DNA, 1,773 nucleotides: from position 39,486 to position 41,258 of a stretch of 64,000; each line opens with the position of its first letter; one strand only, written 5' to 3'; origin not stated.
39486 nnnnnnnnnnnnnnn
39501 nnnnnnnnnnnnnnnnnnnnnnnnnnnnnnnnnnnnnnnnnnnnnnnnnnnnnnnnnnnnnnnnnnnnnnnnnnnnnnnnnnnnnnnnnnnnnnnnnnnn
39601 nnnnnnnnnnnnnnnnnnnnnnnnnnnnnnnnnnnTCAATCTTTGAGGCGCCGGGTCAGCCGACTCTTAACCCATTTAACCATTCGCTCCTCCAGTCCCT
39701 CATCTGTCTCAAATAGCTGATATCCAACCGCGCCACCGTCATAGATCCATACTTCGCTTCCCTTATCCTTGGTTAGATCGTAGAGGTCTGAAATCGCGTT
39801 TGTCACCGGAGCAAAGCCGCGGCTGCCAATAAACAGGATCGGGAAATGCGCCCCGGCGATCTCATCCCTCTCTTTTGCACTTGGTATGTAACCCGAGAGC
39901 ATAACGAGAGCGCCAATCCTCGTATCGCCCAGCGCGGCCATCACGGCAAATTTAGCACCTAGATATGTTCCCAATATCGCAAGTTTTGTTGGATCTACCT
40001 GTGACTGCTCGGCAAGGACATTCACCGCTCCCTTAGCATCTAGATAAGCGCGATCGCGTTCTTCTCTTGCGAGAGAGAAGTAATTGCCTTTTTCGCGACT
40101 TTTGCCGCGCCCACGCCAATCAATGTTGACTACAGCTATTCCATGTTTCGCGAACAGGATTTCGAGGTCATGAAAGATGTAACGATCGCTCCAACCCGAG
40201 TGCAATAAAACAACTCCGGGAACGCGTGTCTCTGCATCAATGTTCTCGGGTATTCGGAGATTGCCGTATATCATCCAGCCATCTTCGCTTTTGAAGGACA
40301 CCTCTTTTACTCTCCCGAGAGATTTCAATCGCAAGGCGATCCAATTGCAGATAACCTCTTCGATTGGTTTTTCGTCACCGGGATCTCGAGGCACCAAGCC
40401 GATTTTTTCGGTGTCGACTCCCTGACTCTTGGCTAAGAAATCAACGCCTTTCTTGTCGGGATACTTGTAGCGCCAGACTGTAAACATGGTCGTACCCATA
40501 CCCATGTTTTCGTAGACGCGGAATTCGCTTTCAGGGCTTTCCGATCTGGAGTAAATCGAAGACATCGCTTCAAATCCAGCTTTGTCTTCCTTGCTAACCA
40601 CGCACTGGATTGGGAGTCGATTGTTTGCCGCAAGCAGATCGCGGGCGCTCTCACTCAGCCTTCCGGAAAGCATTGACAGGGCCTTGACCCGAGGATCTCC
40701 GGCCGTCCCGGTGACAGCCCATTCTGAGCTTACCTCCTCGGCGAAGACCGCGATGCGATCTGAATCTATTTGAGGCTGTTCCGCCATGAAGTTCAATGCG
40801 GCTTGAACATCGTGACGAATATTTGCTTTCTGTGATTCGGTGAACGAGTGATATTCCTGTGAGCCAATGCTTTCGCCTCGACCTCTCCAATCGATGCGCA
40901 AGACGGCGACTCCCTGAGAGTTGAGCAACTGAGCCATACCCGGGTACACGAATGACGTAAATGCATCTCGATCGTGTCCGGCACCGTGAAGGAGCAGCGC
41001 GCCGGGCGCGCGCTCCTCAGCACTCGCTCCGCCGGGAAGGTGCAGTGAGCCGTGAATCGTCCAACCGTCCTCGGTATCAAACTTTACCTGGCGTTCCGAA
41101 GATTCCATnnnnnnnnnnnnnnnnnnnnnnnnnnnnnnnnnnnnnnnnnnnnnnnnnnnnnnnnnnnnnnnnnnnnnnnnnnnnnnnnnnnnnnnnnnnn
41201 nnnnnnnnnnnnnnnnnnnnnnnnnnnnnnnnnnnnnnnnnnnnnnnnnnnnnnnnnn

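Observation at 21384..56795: Seven paralogous alpha/beta-hydrolase-fold genes (12 domains) without the catalytic triad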

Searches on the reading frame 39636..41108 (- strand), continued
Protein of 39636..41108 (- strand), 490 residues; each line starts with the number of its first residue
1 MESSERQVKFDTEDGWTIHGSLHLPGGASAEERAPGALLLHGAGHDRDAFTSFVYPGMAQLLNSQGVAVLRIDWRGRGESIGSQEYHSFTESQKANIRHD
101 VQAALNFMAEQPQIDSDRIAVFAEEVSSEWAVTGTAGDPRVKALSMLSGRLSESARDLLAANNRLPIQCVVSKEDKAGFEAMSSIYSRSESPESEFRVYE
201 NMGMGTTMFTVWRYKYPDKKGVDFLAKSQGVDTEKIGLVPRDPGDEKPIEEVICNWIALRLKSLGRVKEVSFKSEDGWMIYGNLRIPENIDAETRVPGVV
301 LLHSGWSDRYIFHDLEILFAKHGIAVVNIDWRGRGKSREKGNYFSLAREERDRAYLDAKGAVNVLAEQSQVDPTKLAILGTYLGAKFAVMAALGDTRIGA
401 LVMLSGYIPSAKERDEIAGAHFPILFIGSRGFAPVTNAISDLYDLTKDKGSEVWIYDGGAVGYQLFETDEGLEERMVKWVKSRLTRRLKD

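Call 60: find_related_loci(query=A3, collection=genome_contigs, flank=2000)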
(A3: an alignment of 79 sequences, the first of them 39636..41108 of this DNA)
Query A3 (490 aa) in genome_contigs; peptide patterns used: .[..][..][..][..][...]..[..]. (x = any residue, [..] = any of these).
63 stretches matched a pattern; 37 encode a relative of the query (tblastn E <= 1e-3); 37 distinct loci.
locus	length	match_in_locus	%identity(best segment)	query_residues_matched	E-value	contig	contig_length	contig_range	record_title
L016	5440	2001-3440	65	1-480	0e+0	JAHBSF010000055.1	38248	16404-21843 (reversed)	MAG: Acidobacteria bacterium isolate ACE_ACI1 ACI1_55, whole genome shotgun sequence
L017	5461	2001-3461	71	1-487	0e+0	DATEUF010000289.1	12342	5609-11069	MAG TPA_asm: Pyrinomonadaceae bacterium isolate SMAG_U8334 k141_705322, whole genome shotgun sequence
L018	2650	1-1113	68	6-487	0e+0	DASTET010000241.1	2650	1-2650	MAG TPA_asm: Blastocatellia bacterium isolate SMAG_U854 k141_1191243, whole genome shotgun sequence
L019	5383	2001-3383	45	3-486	6e-138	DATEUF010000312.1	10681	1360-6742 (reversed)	MAG TPA_asm: Pyrinomonadaceae bacterium isolate SMAG_U8334 k141_2572902, whole genome shotgun sequence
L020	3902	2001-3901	44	3-490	5e-140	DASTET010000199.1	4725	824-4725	MAG TPA_asm: Blastocatellia bacterium isolate SMAG_U854 k141_352657, whole genome shotgun sequence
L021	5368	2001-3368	44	1-486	1e-135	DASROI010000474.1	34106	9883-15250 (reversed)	MAG TPA_asm: Pyrinomonadaceae bacterium isolate SMAG_U10264 k141_1934483, whole genome shotgun sequence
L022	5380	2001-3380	43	2-484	1e-131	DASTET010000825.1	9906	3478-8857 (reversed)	MAG TPA_asm: Blastocatellia bacterium isolate SMAG_U854 k141_1643782, whole genome shotgun sequence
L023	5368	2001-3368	43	1-486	3e-131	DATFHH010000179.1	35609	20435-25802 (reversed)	MAG TPA_asm: Pyrinomonadaceae bacterium isolate SMAG_U8684 k141_2636393, whole genome shotgun sequence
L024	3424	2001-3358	43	3-486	5e-124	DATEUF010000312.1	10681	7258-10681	MAG TPA_asm: Pyrinomonadaceae bacterium isolate SMAG_U8334 k141_2572902, whole genome shotgun sequence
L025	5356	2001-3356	40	2-484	7e-121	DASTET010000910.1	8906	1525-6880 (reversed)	MAG TPA_asm: Blastocatellia bacterium isolate SMAG_U854 k141_1128566, whole genome shotgun sequence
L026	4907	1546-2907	40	5-484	7e-120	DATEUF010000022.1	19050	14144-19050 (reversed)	MAG TPA_asm: Pyrinomonadaceae bacterium isolate SMAG_U8334 k141_1324932, whole genome shotgun sequence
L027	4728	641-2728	41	1-485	9e-120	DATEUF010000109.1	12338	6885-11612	MAG TPA_asm: Pyrinomonadaceae bacterium isolate SMAG_U8334 k141_1103241, whole genome shotgun sequence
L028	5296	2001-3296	37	5-463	3e-99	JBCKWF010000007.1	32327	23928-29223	Gammaproteobacteria bacterium isolate SLM_MC1B_46-E17 Node_7_length_32327_cov_81.517646, whole genome shotgun sequence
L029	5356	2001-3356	36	5-484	3e-90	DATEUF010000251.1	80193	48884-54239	MAG TPA_asm: Pyrinomonadaceae bacterium isolate SMAG_U8334 k141_2515617, whole genome shotgun sequence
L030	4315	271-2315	37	4-485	8e-88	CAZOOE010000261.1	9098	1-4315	MAG TPA_asm: uncultured Clostridia bacterium isolate SRP273308_co1_75 genome assembly, contig: NODE_11219_length_9098_co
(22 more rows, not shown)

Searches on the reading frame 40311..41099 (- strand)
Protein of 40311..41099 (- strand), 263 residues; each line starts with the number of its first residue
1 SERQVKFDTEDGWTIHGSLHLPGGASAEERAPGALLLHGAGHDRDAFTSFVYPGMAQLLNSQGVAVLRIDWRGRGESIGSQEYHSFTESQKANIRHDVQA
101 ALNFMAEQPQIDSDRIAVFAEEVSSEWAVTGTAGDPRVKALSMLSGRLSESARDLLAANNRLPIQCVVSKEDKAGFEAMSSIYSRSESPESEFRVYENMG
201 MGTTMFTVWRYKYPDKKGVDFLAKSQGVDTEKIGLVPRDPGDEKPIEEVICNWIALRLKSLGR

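Call 39: search_protein_representatives(alignment_id=A1)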
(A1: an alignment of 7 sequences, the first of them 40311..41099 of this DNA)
Query: 7 sequences, 233 profile positions. Proteins with E-value up to 0.001 (for the whole library): 11268; up to 1e-10: 1382; up to 1e-30: 68. The best 150 are listed.
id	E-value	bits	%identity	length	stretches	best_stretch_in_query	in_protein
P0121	2.1e-131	453.1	-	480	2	3-232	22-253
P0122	6.2e-124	428.6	-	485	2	2-232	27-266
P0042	1.7e-111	387.9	-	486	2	2-233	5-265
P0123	6.4e-111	386.0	-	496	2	2-232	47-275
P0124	7.8e-110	382.5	-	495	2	2-231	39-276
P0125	1.8e-109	381.3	-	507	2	2-232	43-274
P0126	8.2e-99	346.4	-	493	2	2-231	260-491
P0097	1.4e-98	345.6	-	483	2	2-232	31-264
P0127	1.5e-97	342.3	-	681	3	3-229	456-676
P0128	2.7e-94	331.6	-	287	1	2-232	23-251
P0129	2.9e-92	325.0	-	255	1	2-230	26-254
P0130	6.5e-88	310.7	-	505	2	2-231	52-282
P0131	5.3e-87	307.8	-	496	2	2-232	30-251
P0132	4.6e-85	301.4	-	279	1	2-230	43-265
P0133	2.5e-84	299.0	-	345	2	4-205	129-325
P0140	4.9e-72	258.8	-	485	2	2-205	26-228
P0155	3.9e-50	187.1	-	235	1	2-230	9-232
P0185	3.3e-31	125.2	-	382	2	4-205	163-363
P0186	5.7e-31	124.4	-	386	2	4-206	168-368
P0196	4.0e-29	118.4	-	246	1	3-206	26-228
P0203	1.2e-27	113.5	-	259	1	3-208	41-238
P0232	8.8e-23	97.6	-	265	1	3-230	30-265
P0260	3.8e-21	92.2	-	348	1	12-205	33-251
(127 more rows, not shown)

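Call 44: list_cluster_members(proteins=[P0232, P0196, P0260, P0128, P0155, P0203, P0140, P0126, P0185])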
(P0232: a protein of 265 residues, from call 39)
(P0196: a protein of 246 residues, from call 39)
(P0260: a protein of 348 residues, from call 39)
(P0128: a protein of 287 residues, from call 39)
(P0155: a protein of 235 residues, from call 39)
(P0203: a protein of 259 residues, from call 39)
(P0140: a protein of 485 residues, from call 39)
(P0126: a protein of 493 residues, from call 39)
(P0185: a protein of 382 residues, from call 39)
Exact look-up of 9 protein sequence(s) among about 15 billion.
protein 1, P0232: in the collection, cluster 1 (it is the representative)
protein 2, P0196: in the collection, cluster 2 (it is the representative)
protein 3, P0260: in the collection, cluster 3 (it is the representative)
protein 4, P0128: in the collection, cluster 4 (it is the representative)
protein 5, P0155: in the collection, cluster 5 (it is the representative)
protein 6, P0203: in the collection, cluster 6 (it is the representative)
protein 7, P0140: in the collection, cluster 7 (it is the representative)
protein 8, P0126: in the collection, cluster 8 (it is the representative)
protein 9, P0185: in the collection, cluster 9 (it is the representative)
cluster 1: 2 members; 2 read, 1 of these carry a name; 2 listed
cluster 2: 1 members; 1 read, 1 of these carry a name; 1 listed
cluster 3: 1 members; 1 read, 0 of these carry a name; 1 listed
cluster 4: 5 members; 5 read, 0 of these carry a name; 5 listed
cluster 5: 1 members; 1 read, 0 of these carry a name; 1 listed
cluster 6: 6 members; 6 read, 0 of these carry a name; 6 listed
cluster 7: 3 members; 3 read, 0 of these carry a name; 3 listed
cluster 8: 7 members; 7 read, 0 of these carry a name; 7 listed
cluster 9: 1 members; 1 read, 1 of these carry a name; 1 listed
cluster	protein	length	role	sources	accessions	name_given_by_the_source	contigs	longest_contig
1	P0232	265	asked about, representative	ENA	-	-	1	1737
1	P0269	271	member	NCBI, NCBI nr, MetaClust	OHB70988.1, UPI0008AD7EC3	MAG: hypothetical protein A2W23_09460 [Planctomycetes bacterium RBG_16_43_13] | status=active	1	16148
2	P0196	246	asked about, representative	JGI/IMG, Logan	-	dienelactone hydrolase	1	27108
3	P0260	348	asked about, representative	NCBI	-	-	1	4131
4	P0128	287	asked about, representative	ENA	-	-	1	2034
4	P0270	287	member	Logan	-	-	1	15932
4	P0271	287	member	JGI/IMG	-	-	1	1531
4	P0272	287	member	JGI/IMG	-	-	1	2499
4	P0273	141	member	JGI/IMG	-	-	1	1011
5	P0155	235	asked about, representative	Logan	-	-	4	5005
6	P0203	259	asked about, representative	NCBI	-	-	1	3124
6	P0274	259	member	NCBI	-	-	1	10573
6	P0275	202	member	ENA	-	-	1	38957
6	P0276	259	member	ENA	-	-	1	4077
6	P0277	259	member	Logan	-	-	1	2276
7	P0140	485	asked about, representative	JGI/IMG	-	-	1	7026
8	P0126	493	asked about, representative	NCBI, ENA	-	-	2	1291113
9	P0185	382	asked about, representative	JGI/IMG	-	dienelactone hydrolase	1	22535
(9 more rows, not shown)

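Call 52: find_encoding_contigs(protein=P0126, flank=8000, max_places=2)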
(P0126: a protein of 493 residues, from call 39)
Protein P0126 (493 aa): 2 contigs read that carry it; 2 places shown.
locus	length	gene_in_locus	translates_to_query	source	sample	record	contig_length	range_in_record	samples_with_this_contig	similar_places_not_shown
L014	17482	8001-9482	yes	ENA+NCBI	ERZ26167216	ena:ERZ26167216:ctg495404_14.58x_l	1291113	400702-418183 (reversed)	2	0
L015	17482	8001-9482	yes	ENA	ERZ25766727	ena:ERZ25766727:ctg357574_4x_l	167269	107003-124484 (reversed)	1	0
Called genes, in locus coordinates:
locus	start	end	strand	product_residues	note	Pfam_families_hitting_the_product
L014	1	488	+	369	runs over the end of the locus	PF01625:PMSR, PF01641:SelR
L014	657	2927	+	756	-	PF00270:DEAD, PF04851:ResIII, PF00271:Helicase_C, PF22590:Cas3-like_C_2 (weak), PF19306:WHD_Lhr, PF08494:DEAD_assoc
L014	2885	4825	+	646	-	PF08494:DEAD_assoc, PF23235:WHD_3rd_Lhr, PF23234:WHD_4th_Lhr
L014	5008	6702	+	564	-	PF09098:Dehyd-heme_bind, PF14930:Qn_am_d_aII, PF09099:Qn_am_d_aIII, PF09100:Qn_am_d_aIV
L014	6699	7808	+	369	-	-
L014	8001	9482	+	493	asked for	PF05448:AXE1 (faint), PF06500:FrsA-like (faint), PF01738:DLH (faint), PF00561:Abhydrolase_1 (faint), PF12146:Hydrolase_4 (weak), PF12697:Abhydrolase_6 (weak)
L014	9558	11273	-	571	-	PF07969:Amidohydro_3 (weak), PF01979:Amidohydro_1, PF07969:Amidohydro_3, PF01833:TIG (faint)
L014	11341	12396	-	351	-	PF04199:Cyclase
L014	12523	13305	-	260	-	PF13442:Cytochrome_CBB3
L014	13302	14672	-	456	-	PF01266:DAO (faint), PF12831:FAD_oxidored, PF00890:FAD_binding_2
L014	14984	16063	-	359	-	PF05853:BKACE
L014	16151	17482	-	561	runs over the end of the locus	PF06808:DctM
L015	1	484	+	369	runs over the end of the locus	PF01625:PMSR, PF01641:SelR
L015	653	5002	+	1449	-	PF00270:DEAD, PF04851:ResIII, PF00271:Helicase_C, PF22590:Cas3-like_C_2 (faint), PF19306:WHD_Lhr, PF08494:DEAD_assoc, PF23235:WHD_3rd_Lhr, PF23234:WHD_4th_Lhr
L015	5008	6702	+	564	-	PF09098:Dehyd-heme_bind, PF14930:Qn_am_d_aII, PF09099:Qn_am_d_aIII, PF09100:Qn_am_d_aIV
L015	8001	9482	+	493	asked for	PF05448:AXE1 (faint), PF06500:FrsA-like (faint), PF01738:DLH (faint), PF00561:Abhydrolase_1 (faint), PF12146:Hydrolase_4 (weak), PF12697:Abhydrolase_6 (weak)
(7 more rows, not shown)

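Call 59: search_solved_structures(query=A1, max_evalue=0.001, show_alignments=5)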
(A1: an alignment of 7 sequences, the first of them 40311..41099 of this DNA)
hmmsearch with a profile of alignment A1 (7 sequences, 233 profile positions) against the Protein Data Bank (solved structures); distinct sequences matched with E-value up to 0.001: 23.
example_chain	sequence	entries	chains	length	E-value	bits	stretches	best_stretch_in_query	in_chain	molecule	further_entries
9pjb_A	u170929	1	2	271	2.6e-17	66.6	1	8-147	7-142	MHETase MHT043-5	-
7qjm_A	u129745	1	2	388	2.3e-15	60.2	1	11-142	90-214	alpha/beta-hydrolase (202)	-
8b4u_A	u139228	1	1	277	3.3e-13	53.1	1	4-158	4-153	Alpha/beta hydrolase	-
7q4h_A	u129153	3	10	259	1.9e-11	47.4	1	3-141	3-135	Hydrolase_4 domain-containing protein | Serine aminopeptidase S33 domain-containing protein | Prolyl oligopeptidase family protein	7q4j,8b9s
9h0z_A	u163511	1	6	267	4e-10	43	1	7-141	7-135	Serine aminopeptidase S33 domain-containing protein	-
9w30_A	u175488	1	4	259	5.4e-10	42.6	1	2-141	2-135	Alpha/beta superfamily hydrolase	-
2hdw_A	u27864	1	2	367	8.3e-09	38.7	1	3-140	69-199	Hypothetical protein PA2218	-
7wwh_A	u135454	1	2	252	3.7e-07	33.3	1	9-122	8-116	Alpha/beta hydrolase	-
9pir_A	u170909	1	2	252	5.6e-07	32.7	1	11-121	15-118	Alpha/beta fold hydrolase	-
9pid_A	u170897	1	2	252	1.2e-06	31.7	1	11-121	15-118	Alpha/beta fold hydrolase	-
9pic_A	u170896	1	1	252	1.2e-06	31.7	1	11-121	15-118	Alpha/beta fold hydrolase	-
7z2u_A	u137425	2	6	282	1e-05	28.6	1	11-143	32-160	Ferulic acid esterase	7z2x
7z2v_A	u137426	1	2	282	2e-05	27.7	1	11-143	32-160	Ferulic acid esterase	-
6agq_A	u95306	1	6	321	2.5e-05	27.3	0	90-135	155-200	acetyl xylan esterase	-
5cml_A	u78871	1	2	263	2.9e-05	27.1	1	3-110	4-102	OsmC family protein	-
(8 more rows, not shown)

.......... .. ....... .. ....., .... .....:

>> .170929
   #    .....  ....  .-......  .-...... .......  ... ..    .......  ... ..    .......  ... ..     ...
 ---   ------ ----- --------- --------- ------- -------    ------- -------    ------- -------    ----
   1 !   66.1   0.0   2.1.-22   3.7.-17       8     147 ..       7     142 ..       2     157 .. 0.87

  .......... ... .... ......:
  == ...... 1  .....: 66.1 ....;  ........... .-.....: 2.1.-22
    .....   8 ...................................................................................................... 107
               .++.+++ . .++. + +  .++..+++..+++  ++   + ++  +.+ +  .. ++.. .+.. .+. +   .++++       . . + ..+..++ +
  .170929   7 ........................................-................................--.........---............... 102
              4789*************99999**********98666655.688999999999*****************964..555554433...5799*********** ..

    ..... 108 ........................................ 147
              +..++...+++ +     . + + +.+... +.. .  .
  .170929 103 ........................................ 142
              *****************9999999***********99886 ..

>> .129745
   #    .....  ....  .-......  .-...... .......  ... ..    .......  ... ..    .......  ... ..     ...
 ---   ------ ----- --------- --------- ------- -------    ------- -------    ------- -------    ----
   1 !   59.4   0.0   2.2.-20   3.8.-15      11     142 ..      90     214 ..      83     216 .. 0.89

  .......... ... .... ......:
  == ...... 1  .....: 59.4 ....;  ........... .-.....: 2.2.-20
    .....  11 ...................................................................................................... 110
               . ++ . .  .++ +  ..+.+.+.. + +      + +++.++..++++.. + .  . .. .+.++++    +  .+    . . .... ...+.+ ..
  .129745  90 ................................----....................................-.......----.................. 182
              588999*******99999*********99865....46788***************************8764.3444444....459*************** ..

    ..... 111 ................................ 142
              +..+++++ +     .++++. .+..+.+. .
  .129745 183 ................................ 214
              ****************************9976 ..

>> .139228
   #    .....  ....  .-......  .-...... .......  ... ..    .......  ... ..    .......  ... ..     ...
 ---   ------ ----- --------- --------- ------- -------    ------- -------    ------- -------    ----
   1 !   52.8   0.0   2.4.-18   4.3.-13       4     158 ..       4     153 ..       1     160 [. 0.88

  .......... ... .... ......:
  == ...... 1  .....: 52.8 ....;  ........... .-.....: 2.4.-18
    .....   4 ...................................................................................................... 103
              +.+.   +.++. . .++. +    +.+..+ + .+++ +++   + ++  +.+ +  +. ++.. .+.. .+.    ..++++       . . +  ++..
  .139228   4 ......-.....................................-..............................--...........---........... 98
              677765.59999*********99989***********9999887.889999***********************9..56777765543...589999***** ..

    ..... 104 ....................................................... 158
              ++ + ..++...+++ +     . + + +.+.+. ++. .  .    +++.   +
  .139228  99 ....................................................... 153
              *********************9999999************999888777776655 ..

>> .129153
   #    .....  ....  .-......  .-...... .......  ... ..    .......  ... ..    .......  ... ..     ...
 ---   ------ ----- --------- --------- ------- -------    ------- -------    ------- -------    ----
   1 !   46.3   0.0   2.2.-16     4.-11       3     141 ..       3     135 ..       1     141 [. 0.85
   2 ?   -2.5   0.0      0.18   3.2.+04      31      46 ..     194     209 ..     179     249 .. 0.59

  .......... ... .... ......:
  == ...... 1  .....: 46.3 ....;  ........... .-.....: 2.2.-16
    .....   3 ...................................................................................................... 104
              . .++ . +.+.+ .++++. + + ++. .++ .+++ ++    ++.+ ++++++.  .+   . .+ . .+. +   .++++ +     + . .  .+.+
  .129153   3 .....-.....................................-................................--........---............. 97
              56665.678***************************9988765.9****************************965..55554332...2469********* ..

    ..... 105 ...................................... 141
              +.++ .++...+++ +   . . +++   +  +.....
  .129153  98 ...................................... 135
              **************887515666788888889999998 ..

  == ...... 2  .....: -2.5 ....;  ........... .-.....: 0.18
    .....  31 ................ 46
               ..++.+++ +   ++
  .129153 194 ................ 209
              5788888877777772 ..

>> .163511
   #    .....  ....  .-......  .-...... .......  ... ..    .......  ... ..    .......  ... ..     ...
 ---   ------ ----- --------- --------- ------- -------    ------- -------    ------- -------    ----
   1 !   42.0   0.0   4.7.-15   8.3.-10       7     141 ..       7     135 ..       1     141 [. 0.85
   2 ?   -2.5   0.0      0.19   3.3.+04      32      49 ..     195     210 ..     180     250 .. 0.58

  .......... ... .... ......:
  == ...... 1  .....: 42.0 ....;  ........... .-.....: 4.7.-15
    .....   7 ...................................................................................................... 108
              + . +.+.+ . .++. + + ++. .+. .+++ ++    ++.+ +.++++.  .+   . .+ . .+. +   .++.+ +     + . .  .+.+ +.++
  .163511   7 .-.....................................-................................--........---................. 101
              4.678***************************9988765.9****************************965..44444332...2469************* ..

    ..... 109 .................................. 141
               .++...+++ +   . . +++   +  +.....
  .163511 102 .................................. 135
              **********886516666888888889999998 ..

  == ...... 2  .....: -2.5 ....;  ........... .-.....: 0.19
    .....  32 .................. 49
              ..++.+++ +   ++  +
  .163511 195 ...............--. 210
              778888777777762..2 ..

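Call 64: find_encoding_contigs(protein=P0185, flank=10000, max_places=2)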
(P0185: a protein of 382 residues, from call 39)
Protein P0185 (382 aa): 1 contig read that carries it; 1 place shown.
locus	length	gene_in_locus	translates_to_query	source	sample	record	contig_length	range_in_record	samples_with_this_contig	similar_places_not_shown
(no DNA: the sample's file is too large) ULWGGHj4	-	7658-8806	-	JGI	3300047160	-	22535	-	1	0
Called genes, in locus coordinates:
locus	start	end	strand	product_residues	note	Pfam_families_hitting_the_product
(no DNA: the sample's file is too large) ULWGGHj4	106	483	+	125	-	-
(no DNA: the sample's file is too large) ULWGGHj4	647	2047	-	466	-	PF04185:Phosphoesterase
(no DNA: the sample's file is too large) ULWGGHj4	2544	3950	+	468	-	PF00561:Abhydrolase_1, PF00211:Guanylate_cyc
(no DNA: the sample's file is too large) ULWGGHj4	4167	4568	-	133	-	PF00903:Glyoxalase, PF13669:Glyoxalase_4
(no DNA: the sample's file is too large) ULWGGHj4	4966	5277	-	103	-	-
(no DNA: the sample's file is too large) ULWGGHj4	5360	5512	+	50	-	-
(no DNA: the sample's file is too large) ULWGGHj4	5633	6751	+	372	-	PF04909:Amidohydro_2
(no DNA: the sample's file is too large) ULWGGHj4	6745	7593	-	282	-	PF16261:DUF4915 (weak), PF08450:SGL, PF24684:Vgb_lyase (faint), PF03088:Str_synth (faint), PF01436:NHL (faint)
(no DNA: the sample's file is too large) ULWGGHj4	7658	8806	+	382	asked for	PF01738:DLH (weak), PF12146:Hydrolase_4 (faint)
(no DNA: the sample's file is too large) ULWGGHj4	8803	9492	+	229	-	-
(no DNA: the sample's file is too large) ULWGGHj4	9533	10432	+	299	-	PF04909:Amidohydro_2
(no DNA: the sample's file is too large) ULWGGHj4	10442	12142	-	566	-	PF07969:Amidohydro_3, PF01979:Amidohydro_1 (weak)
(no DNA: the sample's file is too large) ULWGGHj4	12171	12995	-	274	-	PF02668:TauD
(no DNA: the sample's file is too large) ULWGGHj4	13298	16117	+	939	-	PF02653:BPD_transp_2, PF00005:ABC_tran, PF13304:AAA_21 (faint), PF12399:BCA_ABC_TP_C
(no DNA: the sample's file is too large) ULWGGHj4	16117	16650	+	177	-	-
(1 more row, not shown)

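Call 65: find_encoding_contigs(protein=P0186, flank=10000, max_places=2)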
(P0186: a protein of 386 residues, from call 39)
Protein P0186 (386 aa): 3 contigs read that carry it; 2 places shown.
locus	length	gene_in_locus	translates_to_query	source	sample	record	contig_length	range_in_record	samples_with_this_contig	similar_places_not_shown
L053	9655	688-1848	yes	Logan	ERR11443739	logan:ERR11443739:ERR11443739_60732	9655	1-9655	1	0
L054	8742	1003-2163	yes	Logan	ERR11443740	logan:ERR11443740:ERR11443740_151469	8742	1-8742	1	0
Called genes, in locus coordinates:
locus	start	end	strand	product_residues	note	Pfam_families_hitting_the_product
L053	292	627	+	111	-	-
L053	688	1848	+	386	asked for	PF12146:Hydrolase_4 (weak)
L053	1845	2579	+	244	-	-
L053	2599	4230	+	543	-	PF00501:AMP-binding, PF13193:AMP-binding_C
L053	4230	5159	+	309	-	PF00296:Bac_luciferase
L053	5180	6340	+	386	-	PF13458:Peripla_BP_6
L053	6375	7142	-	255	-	PF02668:TauD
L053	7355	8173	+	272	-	PF00561:Abhydrolase_1, PF12146:Hydrolase_4, PF12697:Abhydrolase_6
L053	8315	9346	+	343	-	PF00296:Bac_luciferase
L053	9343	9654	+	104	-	?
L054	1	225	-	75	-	?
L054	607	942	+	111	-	-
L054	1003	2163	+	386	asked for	PF12146:Hydrolase_4 (weak)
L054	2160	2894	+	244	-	-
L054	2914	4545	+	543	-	PF00501:AMP-binding, PF13193:AMP-binding_C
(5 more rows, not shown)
